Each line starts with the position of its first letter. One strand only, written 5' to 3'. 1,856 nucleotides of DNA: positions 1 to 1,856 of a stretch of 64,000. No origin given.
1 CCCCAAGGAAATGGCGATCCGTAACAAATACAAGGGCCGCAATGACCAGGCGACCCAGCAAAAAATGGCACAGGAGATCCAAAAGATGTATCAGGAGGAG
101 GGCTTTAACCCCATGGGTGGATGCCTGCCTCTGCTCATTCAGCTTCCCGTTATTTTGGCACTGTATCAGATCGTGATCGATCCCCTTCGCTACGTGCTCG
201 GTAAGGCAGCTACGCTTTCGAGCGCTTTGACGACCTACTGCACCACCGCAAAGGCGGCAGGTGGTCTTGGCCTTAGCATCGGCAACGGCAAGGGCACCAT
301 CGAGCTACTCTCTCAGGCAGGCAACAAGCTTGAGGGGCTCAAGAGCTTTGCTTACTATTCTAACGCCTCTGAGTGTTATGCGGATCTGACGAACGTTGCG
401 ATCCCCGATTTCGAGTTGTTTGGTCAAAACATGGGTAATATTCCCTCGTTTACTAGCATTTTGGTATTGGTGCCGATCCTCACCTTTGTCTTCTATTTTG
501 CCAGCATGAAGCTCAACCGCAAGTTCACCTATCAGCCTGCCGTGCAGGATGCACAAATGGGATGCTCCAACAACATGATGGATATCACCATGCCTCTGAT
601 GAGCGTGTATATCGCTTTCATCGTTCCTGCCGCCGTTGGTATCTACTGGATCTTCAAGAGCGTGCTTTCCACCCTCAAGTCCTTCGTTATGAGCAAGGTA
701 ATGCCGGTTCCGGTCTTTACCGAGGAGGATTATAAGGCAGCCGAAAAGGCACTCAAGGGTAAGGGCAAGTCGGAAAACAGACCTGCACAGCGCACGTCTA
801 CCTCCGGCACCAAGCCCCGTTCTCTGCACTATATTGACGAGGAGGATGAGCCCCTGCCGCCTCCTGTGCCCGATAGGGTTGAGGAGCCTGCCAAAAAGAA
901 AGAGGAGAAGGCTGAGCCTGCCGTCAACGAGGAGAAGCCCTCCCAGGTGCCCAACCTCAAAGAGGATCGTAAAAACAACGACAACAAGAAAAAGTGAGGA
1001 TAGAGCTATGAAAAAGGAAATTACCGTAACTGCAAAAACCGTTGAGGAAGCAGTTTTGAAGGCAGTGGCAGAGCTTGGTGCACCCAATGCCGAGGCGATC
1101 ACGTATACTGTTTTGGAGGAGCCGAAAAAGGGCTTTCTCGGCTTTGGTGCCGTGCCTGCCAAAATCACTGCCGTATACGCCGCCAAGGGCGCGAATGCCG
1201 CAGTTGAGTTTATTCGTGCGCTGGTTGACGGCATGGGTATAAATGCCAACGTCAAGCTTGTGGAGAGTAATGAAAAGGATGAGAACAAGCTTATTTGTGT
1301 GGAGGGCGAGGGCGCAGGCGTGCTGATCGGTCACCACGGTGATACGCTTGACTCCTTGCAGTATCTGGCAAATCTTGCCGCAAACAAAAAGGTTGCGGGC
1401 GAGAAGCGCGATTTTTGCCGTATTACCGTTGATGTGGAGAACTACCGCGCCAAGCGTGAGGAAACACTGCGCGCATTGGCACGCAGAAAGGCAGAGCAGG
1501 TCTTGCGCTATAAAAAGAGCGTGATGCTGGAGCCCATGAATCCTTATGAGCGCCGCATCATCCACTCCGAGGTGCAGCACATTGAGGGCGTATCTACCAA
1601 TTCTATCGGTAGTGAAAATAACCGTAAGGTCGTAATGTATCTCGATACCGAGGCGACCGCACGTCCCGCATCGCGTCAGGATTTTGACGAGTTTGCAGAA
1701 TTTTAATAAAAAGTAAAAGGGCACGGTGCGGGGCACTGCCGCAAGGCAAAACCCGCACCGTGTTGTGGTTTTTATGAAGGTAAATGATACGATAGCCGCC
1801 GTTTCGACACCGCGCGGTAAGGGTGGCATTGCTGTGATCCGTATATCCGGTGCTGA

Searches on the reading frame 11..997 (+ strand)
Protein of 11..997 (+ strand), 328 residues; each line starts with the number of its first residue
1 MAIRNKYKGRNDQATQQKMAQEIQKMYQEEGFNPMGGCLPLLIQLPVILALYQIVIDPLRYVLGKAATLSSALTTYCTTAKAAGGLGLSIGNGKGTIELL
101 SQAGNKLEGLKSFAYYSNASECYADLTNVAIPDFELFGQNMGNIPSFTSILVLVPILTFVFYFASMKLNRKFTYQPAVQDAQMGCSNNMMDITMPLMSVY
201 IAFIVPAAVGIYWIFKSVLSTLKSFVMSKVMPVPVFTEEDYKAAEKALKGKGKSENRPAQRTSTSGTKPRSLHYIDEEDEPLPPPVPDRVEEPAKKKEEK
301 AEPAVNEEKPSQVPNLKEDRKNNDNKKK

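Call 67: find_encoding_contigs(protein=window:11-997:+, flank=10000, max_places=3)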
Protein window:11-997:+ (328 aa): no gene with exactly this product is on record in the collection.

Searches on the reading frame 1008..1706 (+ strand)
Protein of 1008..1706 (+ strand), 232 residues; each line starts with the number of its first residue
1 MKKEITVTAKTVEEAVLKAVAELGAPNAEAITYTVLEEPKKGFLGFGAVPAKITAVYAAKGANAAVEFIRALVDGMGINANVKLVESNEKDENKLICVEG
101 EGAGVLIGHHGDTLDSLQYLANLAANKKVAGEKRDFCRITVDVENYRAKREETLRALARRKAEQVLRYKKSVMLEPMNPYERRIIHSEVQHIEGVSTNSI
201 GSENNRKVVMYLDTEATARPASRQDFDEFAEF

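Call 85: find_encoding_contigs(protein=window:1008-1706:+, flank=10000, max_places=3)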
Protein window:1008-1706:+ (232 aa): 14 contigs read that carry it; 3 places shown.
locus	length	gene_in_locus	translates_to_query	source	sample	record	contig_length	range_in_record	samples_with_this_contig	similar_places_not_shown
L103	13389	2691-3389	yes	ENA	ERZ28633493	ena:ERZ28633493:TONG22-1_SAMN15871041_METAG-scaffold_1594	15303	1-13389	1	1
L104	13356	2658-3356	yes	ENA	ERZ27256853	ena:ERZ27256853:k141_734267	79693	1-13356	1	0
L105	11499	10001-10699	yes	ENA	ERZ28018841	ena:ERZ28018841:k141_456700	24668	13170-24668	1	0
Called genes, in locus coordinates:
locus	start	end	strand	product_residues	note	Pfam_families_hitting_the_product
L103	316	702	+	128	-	PF00825:Ribonuclease_P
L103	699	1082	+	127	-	PF01809:YidD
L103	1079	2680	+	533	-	PF02096:60KD_IMP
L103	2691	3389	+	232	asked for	PF14804:Jag_N, PF13083:KH_KhpA-B, PF01424:R3H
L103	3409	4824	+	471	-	PF10396:TrmE_N, PF12631:MnmE_helical, PF01926:MMR_HSR1, PF02421:FeoB_N (weak)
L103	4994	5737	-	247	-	PF01863:YgjP-like, PF08325:WLM (faint)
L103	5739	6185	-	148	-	PF03652:RuvX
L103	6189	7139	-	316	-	PF00561:Abhydrolase_1 (weak), PF12146:Hydrolase_4, PF12697:Abhydrolase_6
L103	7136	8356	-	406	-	PF01743:PolyA_pol, PF12627:PolyA_pol_RNAbd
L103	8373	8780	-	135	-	-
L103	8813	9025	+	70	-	PF04070:DUF378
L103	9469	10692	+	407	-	PF00764:Arginosuc_synth, PF20979:Arginosuc_syn_C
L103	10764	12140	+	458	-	PF00206:Lyase_1, PF14698:ASL_C2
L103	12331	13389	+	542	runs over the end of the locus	-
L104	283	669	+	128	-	PF00825:Ribonuclease_P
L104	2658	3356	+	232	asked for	PF14804:Jag_N, PF13083:KH_KhpA-B, PF01424:R3H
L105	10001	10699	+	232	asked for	PF14804:Jag_N, PF13083:KH_KhpA-B, PF01424:R3H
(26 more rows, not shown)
